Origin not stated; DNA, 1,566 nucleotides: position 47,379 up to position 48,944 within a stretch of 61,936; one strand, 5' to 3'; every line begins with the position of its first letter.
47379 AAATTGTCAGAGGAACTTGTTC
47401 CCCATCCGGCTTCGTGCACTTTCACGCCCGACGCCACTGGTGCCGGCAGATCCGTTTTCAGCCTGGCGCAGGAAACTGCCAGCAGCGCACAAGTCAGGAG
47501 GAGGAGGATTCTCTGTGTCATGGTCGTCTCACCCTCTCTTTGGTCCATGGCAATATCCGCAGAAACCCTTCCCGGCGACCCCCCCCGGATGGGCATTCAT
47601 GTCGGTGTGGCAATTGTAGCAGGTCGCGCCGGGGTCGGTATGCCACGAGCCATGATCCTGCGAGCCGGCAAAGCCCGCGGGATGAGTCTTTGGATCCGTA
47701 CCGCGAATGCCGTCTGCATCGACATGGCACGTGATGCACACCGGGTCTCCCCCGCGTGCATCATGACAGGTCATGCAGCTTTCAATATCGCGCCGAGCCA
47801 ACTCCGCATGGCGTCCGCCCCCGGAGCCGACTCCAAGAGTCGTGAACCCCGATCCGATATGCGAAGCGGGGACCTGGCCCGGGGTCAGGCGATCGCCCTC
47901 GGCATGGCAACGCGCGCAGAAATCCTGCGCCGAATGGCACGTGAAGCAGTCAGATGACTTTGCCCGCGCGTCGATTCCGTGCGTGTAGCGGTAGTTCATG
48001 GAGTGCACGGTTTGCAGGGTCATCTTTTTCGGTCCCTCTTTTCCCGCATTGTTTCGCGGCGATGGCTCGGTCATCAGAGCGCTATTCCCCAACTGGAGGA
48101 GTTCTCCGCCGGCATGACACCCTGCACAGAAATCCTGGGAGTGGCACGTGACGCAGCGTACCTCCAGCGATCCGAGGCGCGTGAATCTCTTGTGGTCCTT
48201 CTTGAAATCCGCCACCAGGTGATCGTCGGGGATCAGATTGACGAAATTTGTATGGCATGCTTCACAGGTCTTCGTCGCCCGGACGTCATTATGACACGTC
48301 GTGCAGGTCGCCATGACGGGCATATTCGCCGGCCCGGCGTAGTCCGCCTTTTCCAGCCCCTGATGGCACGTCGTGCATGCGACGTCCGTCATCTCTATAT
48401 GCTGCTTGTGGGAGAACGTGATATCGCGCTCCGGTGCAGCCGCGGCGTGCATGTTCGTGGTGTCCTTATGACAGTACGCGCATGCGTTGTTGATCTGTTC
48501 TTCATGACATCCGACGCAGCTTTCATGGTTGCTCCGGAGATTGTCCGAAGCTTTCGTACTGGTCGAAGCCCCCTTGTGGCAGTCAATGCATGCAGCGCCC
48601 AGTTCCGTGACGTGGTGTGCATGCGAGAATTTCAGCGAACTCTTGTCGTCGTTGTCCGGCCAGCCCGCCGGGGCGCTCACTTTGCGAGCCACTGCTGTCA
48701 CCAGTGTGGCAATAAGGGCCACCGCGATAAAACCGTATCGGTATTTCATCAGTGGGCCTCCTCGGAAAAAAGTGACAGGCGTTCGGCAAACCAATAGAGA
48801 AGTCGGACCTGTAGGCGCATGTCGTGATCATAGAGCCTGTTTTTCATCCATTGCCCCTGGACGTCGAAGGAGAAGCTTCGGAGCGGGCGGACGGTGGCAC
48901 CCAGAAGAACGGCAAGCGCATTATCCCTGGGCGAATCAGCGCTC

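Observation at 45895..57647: One co-directional ~12-kb operon encodes a complete inner-membrane-to-outer-membrane multihaem electron conduit (58 haem motifs)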

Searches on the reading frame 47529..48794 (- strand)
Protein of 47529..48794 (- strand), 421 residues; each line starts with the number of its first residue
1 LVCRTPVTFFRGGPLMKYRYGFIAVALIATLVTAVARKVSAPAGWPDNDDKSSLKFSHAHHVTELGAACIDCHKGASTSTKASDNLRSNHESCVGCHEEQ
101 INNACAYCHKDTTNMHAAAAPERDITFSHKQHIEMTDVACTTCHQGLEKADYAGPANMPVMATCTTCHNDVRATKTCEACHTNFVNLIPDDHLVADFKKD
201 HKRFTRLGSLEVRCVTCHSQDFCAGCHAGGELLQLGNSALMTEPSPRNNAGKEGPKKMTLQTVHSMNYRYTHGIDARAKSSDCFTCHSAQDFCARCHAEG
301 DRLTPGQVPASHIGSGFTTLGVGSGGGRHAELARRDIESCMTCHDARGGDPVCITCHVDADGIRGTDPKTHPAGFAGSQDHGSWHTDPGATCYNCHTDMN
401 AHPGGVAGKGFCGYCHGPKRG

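Call 4: search_protein_families(library=pfam, proteins=[window:47529-48794:-], max_evalue=0.01)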
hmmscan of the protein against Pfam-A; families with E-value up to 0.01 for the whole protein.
window:47529-48794:- (421 aa): 6 families
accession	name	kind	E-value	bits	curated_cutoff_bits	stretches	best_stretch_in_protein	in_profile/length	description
PF14522.11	Cytochrome_C7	-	6.1e-14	52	24.8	2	126-182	2-67/67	Cytochrome c7 and related cytochrome c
PF14537.11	Cytochrom_c3_2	-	5.1e-09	36.9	25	1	101-169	25-79/79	Cytochrome c3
PF22113.1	Mtrc-MtrF_II-IV_dom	-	6.5e-08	32.7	30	0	353-401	84-134/176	Outer membrane cytochrome MtrC/MtrF-like, domains II/IV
PF02085.21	Cytochrom_CIII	-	7.6e-06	26.6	22.9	0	335-416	31-101/101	Class III cytochrome C family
PF09699.15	Paired_CXXCH_1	-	0.0012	19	20.6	0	137-172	6-40/41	Doubled CXXCH motif (Paired_CXXCH_1)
PF05495.17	zf-CHY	-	0.0023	18.8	31.3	0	139-184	20-65/68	CHY zinc finger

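Call 5: search_protein_families(library=ncbifam, proteins=[window:47529-48794:-], max_evalue=0.01)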
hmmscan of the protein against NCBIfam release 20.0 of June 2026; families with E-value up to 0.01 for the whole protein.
window:47529-48794:- (421 aa): 3 families
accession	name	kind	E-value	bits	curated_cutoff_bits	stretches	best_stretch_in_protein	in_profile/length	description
NF041781.1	mnquin_red_QrcA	equivalog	1.3e-06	28.1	180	1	122-297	28-173/174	menaquinone reductase multiheme cytochrome c subunit QrcA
NF038038.1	cytoc_DsrJ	equivalog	8.1e-06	26.2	100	0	201-228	82-109/121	sulfate reduction electron transfer complex DsrMKJOP subunit DsrJ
TIGR03507.1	decahem_SO1788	subfamily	0.00035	19.2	209.3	1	390-419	162-191/672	OmcA/MtrC family decaheme c-type cytochrome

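Call 59: search_solved_structures(query=window:47529-48749:-, max_evalue=1)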
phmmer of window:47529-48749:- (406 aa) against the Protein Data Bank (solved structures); distinct sequences matched with E-value up to 1: 23.
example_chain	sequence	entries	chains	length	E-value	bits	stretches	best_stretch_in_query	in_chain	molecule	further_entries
8k9e_A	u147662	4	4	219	7.9e-09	38.3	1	104-158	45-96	Cytochrome c7-like domain-containing protein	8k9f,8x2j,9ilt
6btm_A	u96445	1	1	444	5.1e-06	29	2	110-156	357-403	Alternative Complex III subunit A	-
6f0k_A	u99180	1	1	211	7.1e-06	28.5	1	41-187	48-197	Cytochrome c family protein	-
3ouq_A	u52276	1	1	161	3.3e-05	26.3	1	41-166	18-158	Cytochrome c family protein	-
6lod_A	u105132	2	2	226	0.00017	24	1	41-156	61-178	MULTIHEME_CYTC domain-containing protein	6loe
3h33_A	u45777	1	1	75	0.0027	20.1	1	39-96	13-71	Cytochrome c7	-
9j2f_C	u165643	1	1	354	0.0043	19.4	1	73-136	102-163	Photosynthetic reaction center cytochrome c subunit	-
3t6d_C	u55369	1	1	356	0.0045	19.3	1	73-138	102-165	Photosynthetic reaction center cytochrome c subunit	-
1ehj_A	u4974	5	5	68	0.0076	18.5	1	108-167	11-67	CYTOCHROME C7 | CYTOCHROME C551.5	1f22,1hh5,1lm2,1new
1kwj_A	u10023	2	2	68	0.0082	18.4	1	109-167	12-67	cytochrome c7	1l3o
1vrn_C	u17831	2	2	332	0.012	17.9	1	73-138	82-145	Photosynthetic reaction center cytochrome c subunit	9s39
6et5_C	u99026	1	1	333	0.012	17.9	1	73-138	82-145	Photosynthetic reaction center cytochrome c subunit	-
1dxr_C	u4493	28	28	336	0.013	17.8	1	73-138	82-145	PHOTOSYNTHETIC REACTION CENTER CYTOCHROME C SUBUNIT | PHOTOSYNTHETIC REACTION CENTER | Photosynthetic reaction center cytochrome C subunit precursor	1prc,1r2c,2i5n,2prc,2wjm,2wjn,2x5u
2jbl_C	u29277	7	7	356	0.016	17.5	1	73-138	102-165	PHOTOSYNTHETIC REACTION CENTER CYTOCHROME C SUBUNIT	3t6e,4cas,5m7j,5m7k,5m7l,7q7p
7o0u_C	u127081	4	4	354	0.021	17.1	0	107-132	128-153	MULTIHEME_CYTC domain-containing protein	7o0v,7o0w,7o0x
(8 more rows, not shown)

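Call 63: find_homologous_proteins(query=window:47529-48749:-, max_evalue=0.00001)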
Query window:47529-48749:- (406 aa): 1004 proteins with E <= 0.00001 among 5280 candidates; the best 120 are listed.
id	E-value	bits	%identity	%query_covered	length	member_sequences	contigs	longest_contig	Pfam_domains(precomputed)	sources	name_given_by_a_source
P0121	1.6e-282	955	99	100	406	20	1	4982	PF14537.12,PF02085.22,PF14522.12,PF22113.2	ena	-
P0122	3.2e-210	717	73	100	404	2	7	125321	PF14537.12,PF02085.22,PF14522.12,PF22113.2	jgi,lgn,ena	-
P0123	3.2e-196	671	68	100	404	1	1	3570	PF14537.12,PF02085.22,PF14522.12,PF22113.2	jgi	jgi:hypothetical protein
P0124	8.9e-195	666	68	100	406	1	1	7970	PF14537.12,PF02085.22,PF14522.12,PF22113.2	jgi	jgi:hypothetical protein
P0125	7.9e-194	663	68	99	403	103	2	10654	PF14537.12,PF02085.22,PF14522.12,PF22113.2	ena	-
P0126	3.6e-192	657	68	100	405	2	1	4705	PF14537.12,PF02085.22,PF14522.12,PF22113.2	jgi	jgi:hypothetical protein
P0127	3.7e-192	657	68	94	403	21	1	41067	PF14537.12,PF02085.22,PF14522.12,PF22113.2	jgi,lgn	jgi:hypothetical protein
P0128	1.5e-191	655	67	99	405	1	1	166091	PF14537.12,PF02085.22,PF14522.12,PF22113.2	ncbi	ncbi:MAG: cytochrome c3 family protein [Bacteroidota bacterium]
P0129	2.2e-191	655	68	98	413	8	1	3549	PF14537.12,PF02085.22,PF14522.12,PF22113.2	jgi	jgi:c(7)-type cytochrome triheme protein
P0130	5.3e-191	653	66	100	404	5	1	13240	PF14537.12,PF02085.22,PF14522.12,PF22113.2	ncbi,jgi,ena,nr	ncbi:MAG TPA: cytochrome c3 family protein [Bacteroidota bacterium]|nr:cytochrome c3 family protein 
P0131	6.3e-190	650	65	100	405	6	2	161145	PF14537.12,PF02085.22,PF14522.12,PF22113.2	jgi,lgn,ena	jgi:hypothetical protein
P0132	2.4e-185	635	65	100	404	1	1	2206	PF14537.12,PF02085.22,PF14522.12,PF22113.2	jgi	jgi:hypothetical protein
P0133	1.1e-184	633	66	96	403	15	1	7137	PF14537.12,PF14522.12,PF22113.2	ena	-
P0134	3.9e-183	627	65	99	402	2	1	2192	PF14537.12,PF05495.18,PF02085.22,PF14522.12,PF22113.2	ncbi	-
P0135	1.0e-181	623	64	100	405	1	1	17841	PF14537.12,PF02085.22,PF14522.12,PF22113.2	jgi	jgi:hypothetical protein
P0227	8.8e-124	432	49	98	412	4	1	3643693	PF14537.12,PF02085.22,PF14522.12,PF22113.2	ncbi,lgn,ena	-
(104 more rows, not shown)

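Call 64: find_encoding_contigs(protein=P0227, flank=10000, max_places=2)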
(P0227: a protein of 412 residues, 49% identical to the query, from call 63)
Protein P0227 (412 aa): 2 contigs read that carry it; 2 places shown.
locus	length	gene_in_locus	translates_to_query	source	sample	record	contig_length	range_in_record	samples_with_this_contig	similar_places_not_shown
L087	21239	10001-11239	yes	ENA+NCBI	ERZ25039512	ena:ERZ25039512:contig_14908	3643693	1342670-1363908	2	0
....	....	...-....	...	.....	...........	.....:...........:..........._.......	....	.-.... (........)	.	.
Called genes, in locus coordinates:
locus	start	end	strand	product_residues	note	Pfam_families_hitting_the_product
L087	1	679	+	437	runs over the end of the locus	PF02550:AcetylCoA_hydro, PF13336:AcetylCoA_hyd_C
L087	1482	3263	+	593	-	PF09699:Paired_CXXCH_1 (faint), PF14522:Cytochrome_C7 (faint), PF14537:Cytochrom_c3_2 (faint), PF14358:DUF4405 (faint), PF01292:Ni_hydr_CYTB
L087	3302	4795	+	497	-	PF03264:Cytochrom_NNT, PF14522:Cytochrome_C7 (faint)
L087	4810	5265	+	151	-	PF00355:Rieske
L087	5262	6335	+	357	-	PF00033:Cytochrome_B, PF13631:Cytochrom_B_N_2, PF00032:Cytochrom_B_C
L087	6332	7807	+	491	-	PF13435:Cytochrome_C554 (faint), PF14522:Cytochrome_C7 (faint), PF22678:Cytochrom_c_NrfB-like (faint), PF09699:Paired_CXXCH_1 (faint), PF22113:Mtrc-MtrF_II-IV_dom (faint), PF14537:Cytochrom_c3_2 (weak)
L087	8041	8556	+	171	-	PF02085:Cytochrom_CIII (faint), PF22113:Mtrc-MtrF_II-IV_dom (faint), PF13435:Cytochrome_C554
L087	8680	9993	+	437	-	-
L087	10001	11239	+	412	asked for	PF02085:Cytochrom_CIII (faint), PF14522:Cytochrome_C7 (weak), PF14537:Cytochrom_c3_2 (faint), PF22113:Mtrc-MtrF_II-IV_dom (faint), PF14522:Cytochrome_C7 (weak)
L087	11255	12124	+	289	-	PF09698:GSu_C4xC__C2xCH (weak)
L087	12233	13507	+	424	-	PF14522:Cytochrome_C7 (faint), PF22113:Mtrc-MtrF_II-IV_dom (weak), PF09699:Paired_CXXCH_1 (faint)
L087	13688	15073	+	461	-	PF01578:Cytochrom_C_asm, PF16327:CcmF_C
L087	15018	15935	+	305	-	PF16327:CcmF_C (weak)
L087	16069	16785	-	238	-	-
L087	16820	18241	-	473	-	PF01266:DAO, PF01593:Amino_oxidase, PF13450:NAD_binding_8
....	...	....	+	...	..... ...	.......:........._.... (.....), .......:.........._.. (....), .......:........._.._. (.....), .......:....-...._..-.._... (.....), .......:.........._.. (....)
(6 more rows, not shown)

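Call 74: predict_structure(alignment_id=A2)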
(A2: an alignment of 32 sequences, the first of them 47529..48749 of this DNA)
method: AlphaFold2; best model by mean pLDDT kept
length: 406 residues; sequences in the alignment: 32
mean_pLDDT: 53.2   pTM: 0.36
mean pLDDT of the five models: 53.2, 52.6, 51.1, 48.0, 43.3
residues with pLDDT >= 90: 0; 70-90: 81; 50-70: 121; < 50: 204
segments of 3 or more residues with pLDDT < 50: 23-27, 154-163, 165-172, 193-199, 201-205, 207-283, 305-308, 320-345, 347-383, 394-406
pLDDT, mean of each block of 10 residues (from residue 1): 80 77 49 69 86 83 72 65 54 69 58 71 76 83 60 47 47 53 55 49 46 36 26 28 27 33 40 39 51 58 50 54 39 37 47 45 43 38 51 48 43
secondary structure, 60 per line:
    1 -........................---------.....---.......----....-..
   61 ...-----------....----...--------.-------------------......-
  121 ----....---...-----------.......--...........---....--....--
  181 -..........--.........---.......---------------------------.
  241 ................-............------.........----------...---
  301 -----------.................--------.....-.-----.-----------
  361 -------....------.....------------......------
elements in order: H2-25 H35-38 H43-49 H54-57 H59-63 H75-78 H114-119 H125-128 H146-152 H155-165 H169-172 H175-178 H182-191 H194-202 H206-212 H240-256 H258-269 H276-284 H312-328 H337-341 H368-371 H378-382 H395-400
